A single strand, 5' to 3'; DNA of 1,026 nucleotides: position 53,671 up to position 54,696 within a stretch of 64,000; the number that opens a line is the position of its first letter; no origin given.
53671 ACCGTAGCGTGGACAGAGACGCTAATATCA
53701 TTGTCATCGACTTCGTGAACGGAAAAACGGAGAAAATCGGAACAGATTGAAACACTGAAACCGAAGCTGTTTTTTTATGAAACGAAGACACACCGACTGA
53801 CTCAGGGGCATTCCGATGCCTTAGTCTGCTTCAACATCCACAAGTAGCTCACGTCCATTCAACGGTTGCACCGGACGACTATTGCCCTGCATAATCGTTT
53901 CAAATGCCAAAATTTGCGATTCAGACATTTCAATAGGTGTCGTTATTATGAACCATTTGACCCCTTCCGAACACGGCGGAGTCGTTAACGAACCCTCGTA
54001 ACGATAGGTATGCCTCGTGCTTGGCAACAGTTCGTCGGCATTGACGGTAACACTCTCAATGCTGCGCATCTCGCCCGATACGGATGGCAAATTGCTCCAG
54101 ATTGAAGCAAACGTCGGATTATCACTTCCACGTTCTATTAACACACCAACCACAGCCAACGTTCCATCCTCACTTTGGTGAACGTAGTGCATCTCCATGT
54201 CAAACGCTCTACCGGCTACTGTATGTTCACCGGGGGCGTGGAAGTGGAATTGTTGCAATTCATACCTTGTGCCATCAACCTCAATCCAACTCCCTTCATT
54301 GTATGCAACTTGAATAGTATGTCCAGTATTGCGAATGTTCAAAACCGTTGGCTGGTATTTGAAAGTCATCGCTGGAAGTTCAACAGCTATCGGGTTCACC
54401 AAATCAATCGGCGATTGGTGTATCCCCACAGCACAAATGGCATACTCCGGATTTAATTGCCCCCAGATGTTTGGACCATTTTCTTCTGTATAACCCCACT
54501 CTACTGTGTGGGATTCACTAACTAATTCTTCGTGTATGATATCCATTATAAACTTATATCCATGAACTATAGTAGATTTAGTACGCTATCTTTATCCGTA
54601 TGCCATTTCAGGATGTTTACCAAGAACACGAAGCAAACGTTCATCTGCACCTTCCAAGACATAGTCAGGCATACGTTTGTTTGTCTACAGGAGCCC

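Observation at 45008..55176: Second dispersed repeat family (B/F) concentrated at the 3' ends of envelope-biogenesis genes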

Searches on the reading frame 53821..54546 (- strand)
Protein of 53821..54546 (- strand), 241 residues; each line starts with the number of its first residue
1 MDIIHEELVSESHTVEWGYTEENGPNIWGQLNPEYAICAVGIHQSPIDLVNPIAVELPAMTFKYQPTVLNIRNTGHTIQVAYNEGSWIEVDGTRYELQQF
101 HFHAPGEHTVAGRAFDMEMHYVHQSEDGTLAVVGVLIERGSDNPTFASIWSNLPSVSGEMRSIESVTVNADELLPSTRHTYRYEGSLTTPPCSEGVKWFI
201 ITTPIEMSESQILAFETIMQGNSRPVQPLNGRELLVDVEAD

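Call 17: search_protein_families(library=pfam, proteins=[window:53821-54546:-])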
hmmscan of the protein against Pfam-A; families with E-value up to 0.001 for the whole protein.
window:53821-54546:- (241 aa): 1 family
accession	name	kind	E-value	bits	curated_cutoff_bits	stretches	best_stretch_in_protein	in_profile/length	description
PF00194.26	Carb_anhydrase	-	7e-46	157.3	27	1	24-234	2-250/254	Eukaryotic-type carbonic anhydrase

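Call 77: find_homologous_proteins(query=window:53824-54546:-, max_evalue=1e-20)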
Query window:53824-54546:- (241 aa): 7857 proteins with E <= 1e-20 among 8000 candidates; the best 120 are listed.
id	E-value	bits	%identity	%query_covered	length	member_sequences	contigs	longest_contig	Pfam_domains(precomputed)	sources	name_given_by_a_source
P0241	1.1e-160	551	100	100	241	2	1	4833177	PF00194.27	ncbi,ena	-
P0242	1.9e-117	409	72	99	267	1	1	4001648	PF00194.27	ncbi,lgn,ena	-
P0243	4.4e-110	385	70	97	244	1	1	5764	PF00194.27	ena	-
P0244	2.5e-109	382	69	96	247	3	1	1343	PF00194.27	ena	-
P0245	6.2e-109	381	69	96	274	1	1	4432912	PF00194.27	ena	-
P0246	2.1e-108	379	66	98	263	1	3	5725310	PF00194.27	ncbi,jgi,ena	jgi:carbonic anhydrase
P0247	3.9e-108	379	69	96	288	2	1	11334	PF00194.27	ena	-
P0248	5.3e-108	378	69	96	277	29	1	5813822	PF00194.27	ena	-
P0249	6.5e-108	378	71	94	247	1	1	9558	PF00194.27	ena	-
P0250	6.7e-108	378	69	96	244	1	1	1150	PF00194.27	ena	-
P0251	1.2e-107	377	71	92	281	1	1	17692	PF00194.27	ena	-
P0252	1.3e-107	377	68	96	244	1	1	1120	PF00194.27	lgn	-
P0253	1.6e-107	376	48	91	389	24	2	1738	PF00194.27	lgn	-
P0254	8.7e-107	374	66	98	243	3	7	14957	PF00194.27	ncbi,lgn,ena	-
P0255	9.4e-107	374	66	98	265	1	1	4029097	PF00194.27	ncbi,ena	-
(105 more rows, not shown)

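Call 78: find_encoding_contigs(protein=P0242, flank=10000, max_places=1)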
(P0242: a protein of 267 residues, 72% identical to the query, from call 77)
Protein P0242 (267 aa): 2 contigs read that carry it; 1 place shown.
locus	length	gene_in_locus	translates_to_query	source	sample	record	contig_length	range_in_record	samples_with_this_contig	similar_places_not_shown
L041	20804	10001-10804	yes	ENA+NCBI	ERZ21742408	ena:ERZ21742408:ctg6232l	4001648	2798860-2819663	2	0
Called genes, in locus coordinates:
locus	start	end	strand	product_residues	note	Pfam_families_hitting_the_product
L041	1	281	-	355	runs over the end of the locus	PF01408:GFO_IDH_MocA, PF02894:GFO_IDH_MocA_C, PF22725:GFO_IDH_MocA_C3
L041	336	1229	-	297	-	PF01261:AP_endonuc_2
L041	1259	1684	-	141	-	PF01844:HNH, PF14279:HNH_5 (weak)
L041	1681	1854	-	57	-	-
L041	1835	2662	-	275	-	PF01555:N6_N4_Mtase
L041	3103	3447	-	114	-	-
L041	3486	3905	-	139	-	-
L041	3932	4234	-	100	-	-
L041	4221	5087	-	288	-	-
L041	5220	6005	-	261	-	-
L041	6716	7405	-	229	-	-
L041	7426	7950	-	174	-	-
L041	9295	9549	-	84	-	-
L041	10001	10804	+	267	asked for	PF00194:Carb_anhydrase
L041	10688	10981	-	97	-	-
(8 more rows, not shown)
